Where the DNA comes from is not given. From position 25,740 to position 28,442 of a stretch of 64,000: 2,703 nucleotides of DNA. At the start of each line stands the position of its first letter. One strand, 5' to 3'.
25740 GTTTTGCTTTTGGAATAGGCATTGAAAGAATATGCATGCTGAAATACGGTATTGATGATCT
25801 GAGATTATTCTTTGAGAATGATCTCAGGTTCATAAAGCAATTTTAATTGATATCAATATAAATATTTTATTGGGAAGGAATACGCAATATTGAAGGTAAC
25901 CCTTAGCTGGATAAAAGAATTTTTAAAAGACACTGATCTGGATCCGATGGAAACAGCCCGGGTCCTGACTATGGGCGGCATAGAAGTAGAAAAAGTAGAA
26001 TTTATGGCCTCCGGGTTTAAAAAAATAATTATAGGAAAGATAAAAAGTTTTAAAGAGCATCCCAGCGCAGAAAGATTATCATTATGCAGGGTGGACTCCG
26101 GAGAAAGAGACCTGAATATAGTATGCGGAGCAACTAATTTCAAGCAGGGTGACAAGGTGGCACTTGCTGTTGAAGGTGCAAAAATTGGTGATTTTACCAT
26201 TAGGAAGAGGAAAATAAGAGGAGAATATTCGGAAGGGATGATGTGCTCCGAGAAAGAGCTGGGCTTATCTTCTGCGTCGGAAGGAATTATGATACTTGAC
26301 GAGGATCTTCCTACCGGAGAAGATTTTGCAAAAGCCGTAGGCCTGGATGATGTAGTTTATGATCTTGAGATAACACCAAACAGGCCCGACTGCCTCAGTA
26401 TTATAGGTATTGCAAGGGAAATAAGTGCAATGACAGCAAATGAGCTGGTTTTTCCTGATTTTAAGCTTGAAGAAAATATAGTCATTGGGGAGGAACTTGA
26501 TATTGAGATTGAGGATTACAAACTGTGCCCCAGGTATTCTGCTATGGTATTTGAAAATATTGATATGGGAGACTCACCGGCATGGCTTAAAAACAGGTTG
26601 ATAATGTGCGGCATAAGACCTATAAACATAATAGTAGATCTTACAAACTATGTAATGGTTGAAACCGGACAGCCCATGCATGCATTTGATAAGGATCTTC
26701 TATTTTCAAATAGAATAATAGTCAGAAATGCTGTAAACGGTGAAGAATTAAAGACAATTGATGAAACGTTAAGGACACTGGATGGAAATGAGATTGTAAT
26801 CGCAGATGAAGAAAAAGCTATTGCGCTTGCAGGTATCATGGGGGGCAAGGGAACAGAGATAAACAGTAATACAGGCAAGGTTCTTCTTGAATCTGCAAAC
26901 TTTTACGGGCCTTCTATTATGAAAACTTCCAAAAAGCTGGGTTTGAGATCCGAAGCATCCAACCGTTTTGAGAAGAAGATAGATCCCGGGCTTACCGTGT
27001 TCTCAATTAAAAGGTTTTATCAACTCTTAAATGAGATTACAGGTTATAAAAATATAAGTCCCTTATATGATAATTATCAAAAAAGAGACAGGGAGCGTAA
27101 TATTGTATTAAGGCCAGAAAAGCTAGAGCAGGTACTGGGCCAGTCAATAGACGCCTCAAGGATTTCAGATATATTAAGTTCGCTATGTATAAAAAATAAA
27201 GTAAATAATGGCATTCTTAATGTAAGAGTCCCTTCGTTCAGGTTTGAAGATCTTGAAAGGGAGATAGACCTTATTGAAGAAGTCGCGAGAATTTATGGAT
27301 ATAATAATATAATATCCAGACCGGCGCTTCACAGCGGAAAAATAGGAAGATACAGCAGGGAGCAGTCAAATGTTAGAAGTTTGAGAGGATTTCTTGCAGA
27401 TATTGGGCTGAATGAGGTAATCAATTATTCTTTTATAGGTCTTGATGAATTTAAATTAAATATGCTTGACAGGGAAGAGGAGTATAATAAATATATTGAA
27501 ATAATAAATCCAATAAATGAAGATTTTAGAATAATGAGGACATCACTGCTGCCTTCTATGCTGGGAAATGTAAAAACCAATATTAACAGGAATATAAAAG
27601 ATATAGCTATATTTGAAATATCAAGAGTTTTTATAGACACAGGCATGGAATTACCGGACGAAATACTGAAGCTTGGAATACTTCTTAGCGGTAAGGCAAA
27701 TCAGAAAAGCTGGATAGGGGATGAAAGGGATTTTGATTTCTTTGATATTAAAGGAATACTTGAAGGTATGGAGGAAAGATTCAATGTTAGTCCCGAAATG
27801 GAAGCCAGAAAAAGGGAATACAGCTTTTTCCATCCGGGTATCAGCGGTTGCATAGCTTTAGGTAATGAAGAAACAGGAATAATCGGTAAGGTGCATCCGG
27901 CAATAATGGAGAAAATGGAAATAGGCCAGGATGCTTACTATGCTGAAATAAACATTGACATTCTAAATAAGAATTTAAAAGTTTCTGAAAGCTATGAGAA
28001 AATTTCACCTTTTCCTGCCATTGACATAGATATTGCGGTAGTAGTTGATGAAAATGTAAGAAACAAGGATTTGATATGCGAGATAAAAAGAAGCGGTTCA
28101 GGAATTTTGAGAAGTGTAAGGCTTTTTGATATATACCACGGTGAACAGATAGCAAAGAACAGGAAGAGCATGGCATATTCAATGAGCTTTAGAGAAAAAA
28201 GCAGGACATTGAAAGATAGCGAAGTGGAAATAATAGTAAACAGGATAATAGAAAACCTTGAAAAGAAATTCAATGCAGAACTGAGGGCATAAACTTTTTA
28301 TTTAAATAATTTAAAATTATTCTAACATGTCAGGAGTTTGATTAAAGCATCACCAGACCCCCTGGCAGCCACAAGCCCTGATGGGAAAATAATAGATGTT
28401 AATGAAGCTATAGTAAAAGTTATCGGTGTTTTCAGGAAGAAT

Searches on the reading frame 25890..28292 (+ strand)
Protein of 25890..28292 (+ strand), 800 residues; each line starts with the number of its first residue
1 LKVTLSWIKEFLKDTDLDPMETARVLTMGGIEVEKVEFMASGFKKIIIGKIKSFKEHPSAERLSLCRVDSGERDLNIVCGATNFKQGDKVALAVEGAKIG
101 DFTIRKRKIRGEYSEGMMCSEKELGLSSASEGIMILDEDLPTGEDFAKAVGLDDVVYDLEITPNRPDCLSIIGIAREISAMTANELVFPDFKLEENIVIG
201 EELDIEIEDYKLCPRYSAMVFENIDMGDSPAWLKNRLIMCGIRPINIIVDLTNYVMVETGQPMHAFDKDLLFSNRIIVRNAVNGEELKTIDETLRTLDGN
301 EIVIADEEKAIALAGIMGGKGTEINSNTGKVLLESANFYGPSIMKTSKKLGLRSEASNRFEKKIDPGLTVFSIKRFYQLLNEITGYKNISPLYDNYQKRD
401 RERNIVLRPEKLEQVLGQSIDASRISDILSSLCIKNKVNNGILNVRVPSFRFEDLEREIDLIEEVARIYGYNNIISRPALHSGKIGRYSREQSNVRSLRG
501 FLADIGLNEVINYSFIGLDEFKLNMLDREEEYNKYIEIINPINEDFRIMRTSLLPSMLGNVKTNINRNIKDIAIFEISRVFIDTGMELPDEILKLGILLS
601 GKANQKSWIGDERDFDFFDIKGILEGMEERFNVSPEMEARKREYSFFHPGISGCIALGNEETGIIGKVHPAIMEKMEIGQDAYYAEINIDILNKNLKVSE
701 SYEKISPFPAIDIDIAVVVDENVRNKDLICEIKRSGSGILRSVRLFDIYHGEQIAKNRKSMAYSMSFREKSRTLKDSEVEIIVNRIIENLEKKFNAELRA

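Call 50: search_protein_families(library=pfam, proteins=[window:25890-28292:+], max_evalue=0.00001)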
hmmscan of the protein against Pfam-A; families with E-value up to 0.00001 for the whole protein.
window:25890-28292:+ (800 aa): 5 families
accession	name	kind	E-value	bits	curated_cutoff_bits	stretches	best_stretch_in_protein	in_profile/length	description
PF03483.22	B3_4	-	4.5e-61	205.9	29.3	1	213-385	2-174/174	B3/4 domain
PF17759.6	tRNA_synthFbeta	-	1.8e-59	201.2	22.4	1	484-689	11-214/214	Phenylalanyl tRNA synthetase beta chain CLM domain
PF03147.19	FDX-ACB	-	2e-28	99.1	31.1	1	706-799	1-94/94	Ferredoxin-fold anticodon binding domain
PF03484.21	B5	-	4.9e-20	71.9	28.6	1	405-471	1-67/67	tRNA synthetase B5 domain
PF01588.26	tRNA_bind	-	2.8e-19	69.4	27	1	46-144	1-95/96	Putative tRNA binding domain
